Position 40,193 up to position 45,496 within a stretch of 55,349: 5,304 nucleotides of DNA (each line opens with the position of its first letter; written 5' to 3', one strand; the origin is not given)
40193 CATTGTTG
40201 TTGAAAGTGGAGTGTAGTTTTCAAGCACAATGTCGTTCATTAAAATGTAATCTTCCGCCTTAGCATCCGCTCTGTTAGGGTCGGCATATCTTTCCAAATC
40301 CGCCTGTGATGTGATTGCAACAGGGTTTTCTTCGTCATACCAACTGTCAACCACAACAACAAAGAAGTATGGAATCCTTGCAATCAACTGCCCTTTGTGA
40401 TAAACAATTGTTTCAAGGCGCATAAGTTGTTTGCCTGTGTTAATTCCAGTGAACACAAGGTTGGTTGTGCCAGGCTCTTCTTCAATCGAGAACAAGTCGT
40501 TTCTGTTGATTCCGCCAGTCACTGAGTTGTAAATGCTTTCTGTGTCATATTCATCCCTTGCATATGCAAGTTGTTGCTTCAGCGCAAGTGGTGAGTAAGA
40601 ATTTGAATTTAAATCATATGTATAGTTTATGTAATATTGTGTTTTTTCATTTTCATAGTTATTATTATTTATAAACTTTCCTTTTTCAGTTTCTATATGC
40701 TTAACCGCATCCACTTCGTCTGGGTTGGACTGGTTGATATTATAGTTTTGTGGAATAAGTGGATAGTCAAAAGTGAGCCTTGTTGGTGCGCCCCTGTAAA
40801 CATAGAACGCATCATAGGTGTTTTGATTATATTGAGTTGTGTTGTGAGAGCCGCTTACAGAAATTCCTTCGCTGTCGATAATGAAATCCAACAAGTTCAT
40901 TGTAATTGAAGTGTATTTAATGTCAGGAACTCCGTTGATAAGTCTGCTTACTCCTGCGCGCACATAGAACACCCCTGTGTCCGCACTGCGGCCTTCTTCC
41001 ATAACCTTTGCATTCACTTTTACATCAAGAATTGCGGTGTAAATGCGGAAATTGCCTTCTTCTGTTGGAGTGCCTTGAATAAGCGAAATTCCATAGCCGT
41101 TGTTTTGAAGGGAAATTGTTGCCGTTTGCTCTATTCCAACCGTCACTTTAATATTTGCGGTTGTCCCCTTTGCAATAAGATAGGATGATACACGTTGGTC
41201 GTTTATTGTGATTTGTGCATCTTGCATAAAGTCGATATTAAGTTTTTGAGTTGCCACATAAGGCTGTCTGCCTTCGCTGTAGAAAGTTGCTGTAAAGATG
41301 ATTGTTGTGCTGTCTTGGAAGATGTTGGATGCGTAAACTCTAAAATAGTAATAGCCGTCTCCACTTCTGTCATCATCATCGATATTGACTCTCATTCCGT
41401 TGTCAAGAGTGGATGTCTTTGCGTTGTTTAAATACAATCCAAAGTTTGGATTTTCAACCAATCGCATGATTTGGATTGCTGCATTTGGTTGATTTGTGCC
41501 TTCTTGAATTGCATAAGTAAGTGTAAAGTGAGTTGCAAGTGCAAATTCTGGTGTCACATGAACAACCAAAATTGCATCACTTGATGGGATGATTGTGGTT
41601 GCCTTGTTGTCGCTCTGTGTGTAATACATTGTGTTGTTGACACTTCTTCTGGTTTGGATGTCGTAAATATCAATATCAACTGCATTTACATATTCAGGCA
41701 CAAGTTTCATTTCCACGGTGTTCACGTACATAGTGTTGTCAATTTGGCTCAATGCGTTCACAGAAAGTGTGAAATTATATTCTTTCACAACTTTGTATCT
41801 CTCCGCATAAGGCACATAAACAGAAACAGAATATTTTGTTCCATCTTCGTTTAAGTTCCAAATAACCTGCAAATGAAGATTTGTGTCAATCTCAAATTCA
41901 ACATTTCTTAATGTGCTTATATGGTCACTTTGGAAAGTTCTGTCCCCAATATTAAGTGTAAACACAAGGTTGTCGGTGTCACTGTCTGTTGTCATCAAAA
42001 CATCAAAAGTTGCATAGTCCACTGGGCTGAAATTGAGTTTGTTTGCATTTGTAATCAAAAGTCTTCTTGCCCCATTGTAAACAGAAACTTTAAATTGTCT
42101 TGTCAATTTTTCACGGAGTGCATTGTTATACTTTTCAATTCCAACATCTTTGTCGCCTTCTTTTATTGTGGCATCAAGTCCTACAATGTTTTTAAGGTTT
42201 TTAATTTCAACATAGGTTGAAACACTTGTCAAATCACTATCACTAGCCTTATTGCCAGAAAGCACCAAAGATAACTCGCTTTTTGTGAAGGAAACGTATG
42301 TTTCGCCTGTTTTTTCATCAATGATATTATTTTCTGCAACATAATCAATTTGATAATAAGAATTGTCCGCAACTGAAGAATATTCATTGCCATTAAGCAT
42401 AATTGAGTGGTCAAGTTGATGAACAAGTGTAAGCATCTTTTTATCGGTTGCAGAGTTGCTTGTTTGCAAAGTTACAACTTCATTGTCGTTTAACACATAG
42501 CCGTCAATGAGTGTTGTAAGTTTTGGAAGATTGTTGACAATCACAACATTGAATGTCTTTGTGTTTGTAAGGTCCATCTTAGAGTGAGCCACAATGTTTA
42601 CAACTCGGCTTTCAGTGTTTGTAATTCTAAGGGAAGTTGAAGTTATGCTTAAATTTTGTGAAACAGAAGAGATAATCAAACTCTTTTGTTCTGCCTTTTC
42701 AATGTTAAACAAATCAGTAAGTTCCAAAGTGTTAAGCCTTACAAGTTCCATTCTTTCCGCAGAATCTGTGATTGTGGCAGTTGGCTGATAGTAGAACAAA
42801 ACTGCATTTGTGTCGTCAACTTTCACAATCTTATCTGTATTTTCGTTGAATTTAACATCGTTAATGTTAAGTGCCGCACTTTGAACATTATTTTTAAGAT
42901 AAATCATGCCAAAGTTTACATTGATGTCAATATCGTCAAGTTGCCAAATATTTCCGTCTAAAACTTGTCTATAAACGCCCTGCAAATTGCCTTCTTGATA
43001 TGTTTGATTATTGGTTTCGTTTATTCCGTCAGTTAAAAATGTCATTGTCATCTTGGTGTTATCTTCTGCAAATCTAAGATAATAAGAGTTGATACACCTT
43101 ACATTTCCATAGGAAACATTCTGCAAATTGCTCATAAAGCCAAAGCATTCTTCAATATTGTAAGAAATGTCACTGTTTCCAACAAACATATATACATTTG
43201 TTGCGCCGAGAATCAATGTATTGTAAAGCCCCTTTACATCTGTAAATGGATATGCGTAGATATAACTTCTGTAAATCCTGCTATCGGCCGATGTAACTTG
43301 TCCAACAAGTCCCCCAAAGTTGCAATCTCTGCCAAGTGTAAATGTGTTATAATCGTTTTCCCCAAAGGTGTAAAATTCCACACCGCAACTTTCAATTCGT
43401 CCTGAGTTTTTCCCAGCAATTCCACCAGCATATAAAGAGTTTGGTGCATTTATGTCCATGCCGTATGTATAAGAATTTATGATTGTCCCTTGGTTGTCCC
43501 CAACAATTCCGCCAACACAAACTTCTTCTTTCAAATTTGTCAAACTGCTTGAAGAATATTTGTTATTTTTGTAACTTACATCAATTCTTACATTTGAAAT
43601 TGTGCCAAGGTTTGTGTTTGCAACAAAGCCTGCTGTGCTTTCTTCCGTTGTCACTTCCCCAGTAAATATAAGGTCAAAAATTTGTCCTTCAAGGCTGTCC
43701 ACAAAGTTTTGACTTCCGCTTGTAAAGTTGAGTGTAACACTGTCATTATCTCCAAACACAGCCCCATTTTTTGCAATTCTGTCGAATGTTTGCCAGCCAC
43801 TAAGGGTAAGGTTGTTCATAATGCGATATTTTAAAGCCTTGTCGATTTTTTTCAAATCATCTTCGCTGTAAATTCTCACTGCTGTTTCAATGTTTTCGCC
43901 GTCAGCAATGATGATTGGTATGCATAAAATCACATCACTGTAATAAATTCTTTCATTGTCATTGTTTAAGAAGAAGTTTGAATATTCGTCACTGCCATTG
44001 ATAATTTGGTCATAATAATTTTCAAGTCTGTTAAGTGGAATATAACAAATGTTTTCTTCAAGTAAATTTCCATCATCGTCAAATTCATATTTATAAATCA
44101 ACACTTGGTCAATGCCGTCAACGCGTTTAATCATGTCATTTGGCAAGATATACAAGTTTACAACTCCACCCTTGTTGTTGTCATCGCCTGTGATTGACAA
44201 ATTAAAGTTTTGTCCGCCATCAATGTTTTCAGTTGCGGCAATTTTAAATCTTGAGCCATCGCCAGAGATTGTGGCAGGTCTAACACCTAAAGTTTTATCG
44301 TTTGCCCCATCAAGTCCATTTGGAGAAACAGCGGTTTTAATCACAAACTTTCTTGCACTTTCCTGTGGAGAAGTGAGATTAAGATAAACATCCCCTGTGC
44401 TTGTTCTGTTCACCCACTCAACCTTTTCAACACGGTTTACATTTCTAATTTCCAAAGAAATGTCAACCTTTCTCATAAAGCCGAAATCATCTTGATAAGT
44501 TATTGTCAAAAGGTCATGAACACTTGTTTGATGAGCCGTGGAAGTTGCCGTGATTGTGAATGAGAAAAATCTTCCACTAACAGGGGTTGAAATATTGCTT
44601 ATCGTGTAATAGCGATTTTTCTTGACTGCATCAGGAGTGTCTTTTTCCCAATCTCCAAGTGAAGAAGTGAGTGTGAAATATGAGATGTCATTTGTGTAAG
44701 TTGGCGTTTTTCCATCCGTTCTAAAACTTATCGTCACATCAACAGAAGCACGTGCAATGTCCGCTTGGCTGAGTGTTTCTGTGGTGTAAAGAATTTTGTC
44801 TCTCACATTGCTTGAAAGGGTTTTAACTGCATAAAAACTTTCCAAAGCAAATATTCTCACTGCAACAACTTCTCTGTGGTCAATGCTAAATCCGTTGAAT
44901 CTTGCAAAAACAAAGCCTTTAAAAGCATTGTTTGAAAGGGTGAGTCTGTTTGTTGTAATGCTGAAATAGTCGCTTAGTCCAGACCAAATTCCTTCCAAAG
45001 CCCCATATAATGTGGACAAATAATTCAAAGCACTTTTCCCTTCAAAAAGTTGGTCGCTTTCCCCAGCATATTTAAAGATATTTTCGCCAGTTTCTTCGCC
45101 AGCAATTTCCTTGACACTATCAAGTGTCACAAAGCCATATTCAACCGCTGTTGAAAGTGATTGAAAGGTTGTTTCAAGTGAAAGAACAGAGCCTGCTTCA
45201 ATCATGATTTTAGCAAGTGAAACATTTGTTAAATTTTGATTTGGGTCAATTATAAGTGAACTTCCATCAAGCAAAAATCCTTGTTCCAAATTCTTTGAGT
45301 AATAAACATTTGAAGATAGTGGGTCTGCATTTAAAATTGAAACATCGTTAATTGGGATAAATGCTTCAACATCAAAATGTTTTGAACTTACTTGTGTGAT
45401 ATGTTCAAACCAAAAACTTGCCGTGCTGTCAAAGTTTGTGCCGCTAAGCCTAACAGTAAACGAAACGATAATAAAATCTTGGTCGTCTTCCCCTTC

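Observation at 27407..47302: A 6631-aa (19.9 kb) single-ORF lipoprotein occupying 36% of the window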

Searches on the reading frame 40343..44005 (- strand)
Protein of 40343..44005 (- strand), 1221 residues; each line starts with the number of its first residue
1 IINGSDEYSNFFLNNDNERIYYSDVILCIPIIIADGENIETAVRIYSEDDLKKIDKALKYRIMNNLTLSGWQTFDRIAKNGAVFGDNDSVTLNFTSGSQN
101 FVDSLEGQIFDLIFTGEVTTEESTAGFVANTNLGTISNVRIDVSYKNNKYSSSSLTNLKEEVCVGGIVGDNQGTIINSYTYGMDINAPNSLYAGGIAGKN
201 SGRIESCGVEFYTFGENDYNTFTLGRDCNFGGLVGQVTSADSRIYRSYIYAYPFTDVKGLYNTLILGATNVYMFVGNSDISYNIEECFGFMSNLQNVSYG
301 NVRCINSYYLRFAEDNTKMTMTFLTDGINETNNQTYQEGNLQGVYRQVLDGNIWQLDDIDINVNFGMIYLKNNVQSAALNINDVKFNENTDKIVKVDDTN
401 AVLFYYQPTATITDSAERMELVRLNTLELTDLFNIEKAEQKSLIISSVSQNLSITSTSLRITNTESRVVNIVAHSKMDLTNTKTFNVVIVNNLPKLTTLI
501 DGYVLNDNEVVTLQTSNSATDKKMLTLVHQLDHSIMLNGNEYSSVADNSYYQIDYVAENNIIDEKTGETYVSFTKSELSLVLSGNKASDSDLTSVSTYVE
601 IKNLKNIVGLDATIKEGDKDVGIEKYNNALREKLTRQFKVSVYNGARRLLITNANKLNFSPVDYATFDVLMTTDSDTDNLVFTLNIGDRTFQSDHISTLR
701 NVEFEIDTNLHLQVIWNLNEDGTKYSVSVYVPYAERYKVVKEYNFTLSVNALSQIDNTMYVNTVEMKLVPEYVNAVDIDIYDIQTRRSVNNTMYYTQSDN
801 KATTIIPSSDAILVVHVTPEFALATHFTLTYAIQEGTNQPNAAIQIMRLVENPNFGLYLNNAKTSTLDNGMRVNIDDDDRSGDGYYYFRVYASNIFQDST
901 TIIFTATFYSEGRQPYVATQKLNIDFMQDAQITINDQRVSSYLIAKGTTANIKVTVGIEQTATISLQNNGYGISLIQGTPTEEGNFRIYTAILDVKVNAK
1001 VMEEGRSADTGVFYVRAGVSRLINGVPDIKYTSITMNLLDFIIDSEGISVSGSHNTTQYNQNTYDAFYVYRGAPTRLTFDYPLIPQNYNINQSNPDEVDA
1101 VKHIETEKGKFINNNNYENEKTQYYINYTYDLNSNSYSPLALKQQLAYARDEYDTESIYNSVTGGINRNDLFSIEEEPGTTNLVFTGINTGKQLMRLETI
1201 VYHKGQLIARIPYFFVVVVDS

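Call 57: search_solved_structures(query=A5, max_evalue=1, show_alignments=2)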
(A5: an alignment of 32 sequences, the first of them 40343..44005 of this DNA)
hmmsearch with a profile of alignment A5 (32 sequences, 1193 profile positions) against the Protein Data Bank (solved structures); distinct sequences matched with E-value up to 1: 2.
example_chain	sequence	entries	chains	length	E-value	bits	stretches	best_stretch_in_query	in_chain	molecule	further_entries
3n6z_A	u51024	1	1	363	0.00058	20.8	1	45-249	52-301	putative immunoglobulin A1 protease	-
2cfx_A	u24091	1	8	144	0.27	12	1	1029-1086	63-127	HTH-TYPE TRANSCRIPTIONAL REGULATOR LRPC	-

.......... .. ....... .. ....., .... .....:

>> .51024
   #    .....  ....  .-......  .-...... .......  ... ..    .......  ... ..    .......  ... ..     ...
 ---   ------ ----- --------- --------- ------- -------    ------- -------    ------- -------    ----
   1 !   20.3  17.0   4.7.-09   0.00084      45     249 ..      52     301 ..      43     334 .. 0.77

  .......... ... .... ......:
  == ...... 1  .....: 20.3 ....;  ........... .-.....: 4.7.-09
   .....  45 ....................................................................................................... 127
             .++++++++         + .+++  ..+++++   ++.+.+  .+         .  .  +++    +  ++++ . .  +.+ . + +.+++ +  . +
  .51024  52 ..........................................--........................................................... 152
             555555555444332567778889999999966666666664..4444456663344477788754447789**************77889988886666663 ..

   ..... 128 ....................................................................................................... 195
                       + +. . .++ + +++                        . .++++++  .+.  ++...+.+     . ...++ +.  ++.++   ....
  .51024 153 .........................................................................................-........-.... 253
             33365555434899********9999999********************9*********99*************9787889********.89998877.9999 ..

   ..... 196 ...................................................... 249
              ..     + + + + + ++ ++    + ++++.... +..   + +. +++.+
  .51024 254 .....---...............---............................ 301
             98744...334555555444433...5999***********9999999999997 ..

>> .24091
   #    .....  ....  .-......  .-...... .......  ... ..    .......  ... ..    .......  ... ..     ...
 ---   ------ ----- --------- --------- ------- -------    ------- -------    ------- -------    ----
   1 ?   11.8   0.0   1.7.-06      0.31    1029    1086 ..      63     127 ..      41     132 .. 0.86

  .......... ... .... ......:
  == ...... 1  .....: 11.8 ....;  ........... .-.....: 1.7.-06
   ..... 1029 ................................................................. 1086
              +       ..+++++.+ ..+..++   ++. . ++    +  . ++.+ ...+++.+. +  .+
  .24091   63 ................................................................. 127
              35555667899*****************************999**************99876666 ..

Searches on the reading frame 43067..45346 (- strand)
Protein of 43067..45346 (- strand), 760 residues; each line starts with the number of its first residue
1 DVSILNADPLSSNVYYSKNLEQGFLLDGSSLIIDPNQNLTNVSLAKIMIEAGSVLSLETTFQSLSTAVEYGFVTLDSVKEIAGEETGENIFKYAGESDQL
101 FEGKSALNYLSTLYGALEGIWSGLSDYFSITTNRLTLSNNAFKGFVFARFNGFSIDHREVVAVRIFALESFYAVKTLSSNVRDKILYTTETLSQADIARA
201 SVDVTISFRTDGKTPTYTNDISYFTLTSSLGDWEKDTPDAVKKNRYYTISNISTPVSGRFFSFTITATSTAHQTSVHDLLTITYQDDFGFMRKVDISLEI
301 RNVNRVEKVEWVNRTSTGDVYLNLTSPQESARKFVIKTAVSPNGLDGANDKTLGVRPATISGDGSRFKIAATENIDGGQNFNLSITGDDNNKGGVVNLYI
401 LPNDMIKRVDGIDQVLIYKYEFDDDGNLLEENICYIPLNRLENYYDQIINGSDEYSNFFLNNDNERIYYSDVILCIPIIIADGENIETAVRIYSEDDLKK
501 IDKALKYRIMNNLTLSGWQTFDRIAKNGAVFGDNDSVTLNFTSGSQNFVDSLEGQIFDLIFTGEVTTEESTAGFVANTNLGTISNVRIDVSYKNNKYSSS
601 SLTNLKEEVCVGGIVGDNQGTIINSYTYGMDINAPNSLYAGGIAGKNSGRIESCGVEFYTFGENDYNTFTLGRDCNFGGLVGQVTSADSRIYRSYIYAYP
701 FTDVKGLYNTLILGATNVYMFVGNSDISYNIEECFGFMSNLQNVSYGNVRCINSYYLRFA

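Call 8: search_protein_families(library=pfam, proteins=[window:43067-45346:-], max_evalue=10)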
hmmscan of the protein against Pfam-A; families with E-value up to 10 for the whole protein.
window:43067-45346:- (760 aa): 1 family
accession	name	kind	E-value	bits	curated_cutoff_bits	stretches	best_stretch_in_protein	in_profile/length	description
PF07581.17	Glug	-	0.0011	19.7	20.5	2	637-656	2-23/28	The GLUG motif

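Call 76: search_protein_families(library=phrogs, proteins=[window:43067-45346:-], max_evalue=0.01)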
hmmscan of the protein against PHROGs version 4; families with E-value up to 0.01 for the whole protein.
window:43067-45346:- (760 aa): 1 family
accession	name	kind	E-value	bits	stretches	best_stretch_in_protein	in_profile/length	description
phrog_26853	-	unknown function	0.0044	17.6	0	240-313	35-109/174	-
